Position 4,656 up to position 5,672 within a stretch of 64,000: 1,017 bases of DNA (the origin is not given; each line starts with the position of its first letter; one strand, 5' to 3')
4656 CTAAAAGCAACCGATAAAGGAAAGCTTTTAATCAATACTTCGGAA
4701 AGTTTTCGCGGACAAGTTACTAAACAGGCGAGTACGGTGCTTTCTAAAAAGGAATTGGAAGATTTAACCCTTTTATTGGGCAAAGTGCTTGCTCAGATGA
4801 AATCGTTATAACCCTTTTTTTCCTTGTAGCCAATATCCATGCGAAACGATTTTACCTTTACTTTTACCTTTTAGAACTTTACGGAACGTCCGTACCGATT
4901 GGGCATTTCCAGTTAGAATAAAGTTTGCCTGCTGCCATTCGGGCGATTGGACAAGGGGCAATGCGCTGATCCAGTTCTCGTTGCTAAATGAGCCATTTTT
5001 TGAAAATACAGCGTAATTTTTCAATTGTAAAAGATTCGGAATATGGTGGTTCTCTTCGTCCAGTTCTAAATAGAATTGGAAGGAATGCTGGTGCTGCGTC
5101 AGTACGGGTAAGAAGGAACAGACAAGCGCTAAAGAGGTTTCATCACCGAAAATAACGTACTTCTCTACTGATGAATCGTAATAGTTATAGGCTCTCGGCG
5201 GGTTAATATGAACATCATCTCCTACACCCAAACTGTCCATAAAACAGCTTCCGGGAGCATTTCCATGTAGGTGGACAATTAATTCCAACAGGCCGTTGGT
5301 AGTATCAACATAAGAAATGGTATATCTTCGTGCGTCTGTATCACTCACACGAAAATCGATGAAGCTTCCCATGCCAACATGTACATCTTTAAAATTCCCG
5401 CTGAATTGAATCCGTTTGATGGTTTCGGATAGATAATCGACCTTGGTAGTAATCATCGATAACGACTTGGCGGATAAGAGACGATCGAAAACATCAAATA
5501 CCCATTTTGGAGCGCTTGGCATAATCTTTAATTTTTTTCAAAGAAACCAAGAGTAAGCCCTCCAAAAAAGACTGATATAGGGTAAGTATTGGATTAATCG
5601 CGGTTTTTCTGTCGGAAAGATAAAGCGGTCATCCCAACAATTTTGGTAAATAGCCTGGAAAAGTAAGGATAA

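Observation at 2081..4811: Short UvrA paralog divergently paired with a MarR regulator and two operator palindromes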

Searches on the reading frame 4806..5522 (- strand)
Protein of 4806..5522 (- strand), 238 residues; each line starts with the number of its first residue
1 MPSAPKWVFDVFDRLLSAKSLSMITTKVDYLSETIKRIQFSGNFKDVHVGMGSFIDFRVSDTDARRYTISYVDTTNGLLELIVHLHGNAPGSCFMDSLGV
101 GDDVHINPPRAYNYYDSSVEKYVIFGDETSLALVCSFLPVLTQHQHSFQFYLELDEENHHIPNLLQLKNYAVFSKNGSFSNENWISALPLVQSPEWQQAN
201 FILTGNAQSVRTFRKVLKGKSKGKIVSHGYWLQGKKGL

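Call 3: search_protein_families(library=pfam, proteins=[window:4806-5522:-], max_evalue=0.01)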
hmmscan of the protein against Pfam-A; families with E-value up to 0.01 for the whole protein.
window:4806-5522:- (238 aa): 2 families
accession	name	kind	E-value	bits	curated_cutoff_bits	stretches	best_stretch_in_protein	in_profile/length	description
PF00970.30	FAD_binding_6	-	0.00028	21.6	21.1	1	28-110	7-94/99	Oxidoreductase FAD-binding domain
PF04954.18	SIP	-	0.00032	21.6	26.3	1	120-233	2-118/119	Siderophore-interacting protein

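Call 4: search_protein_families(library=ncbifam, proteins=[window:4806-5522:-], max_evalue=0.01)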
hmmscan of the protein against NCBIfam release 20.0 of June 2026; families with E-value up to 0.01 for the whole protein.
window:4806-5522:- (238 aa): 1 family
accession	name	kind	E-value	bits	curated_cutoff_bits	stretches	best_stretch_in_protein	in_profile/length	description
NF045803.1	MethMoxFADbindMmoC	equivalog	0.0013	17.5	500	1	43-148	134-242/343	aromatic/alkene monooxygenase hydroxylase FAD-binding subunit MmoC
